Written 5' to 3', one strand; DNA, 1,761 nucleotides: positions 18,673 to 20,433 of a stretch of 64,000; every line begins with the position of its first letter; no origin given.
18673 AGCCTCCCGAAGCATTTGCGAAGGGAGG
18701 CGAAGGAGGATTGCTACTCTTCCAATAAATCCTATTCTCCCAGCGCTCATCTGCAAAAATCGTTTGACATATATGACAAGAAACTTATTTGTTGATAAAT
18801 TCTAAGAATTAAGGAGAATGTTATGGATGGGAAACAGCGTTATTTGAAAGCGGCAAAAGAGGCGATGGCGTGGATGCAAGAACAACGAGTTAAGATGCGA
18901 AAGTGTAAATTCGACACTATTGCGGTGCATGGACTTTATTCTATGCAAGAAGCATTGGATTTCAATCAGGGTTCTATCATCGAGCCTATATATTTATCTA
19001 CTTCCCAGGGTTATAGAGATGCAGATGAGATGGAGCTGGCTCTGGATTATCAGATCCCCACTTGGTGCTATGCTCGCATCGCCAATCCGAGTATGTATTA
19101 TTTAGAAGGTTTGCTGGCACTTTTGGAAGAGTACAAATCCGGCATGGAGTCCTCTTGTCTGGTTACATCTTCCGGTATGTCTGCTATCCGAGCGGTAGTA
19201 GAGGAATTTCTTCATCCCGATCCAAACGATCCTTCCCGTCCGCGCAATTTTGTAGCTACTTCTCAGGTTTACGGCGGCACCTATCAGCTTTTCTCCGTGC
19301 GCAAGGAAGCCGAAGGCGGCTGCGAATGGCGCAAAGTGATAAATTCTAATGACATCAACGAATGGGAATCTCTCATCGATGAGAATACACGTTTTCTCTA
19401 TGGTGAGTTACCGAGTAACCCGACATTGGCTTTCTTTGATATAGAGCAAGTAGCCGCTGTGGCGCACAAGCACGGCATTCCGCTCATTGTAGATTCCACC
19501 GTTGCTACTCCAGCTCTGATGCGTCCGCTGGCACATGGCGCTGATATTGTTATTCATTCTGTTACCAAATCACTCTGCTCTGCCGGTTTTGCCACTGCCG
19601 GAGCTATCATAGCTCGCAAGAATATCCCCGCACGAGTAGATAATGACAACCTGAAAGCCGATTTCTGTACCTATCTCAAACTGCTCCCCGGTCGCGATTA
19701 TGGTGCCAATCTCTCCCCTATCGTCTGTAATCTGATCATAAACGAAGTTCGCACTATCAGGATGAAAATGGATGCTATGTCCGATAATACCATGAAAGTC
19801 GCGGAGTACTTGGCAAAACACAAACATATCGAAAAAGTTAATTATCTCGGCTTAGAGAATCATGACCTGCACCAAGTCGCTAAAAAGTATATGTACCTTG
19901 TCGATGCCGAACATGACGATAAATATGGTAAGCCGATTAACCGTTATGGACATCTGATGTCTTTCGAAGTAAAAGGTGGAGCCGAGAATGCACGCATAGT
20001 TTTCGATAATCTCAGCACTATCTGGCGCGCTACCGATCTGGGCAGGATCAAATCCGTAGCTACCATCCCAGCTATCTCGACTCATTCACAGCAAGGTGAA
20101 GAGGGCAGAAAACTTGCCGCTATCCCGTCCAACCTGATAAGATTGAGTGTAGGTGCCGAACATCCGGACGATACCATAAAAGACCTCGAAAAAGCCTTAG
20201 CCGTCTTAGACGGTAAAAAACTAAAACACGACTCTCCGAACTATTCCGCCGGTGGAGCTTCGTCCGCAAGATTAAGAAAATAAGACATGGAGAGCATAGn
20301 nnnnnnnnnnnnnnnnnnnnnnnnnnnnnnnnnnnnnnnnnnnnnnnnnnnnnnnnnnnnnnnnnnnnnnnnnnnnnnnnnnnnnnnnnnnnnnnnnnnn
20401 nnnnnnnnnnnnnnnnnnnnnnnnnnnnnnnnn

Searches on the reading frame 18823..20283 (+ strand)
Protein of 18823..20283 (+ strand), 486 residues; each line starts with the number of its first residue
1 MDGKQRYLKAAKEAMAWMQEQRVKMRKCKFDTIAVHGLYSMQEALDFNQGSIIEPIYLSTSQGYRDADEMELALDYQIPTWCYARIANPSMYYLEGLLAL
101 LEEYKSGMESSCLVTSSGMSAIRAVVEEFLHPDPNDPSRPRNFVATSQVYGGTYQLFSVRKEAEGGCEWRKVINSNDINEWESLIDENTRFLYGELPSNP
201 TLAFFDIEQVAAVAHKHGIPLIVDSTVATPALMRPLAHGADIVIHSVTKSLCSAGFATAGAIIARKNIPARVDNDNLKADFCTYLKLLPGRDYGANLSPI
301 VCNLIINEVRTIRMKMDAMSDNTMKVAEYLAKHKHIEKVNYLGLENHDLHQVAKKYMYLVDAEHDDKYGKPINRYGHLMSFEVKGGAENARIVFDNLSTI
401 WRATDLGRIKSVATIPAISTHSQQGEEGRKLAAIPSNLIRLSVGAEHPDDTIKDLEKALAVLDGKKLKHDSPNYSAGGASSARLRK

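Call 83: search_protein_families(library=pfam, proteins=[window:18823-20283:+], max_evalue=0.001)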
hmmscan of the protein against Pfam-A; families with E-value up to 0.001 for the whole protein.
window:18823-20283:+ (486 aa): 3 families
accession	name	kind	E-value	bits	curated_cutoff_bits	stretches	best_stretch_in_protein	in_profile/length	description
PF01053.26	Cys_Met_Meta_PP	-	1.7e-85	287.3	27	1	43-459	9-380/381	Cys/Met metabolism PLP-dependent enzyme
PF00155.27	Aminotran_1_2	-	3.9e-06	26.7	19.7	1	166-333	112-289/361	Aminotransferase class I and II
PF00266.25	Aminotran_5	-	0.00095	18.7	21.5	0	177-255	128-207/371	Aminotransferase class-V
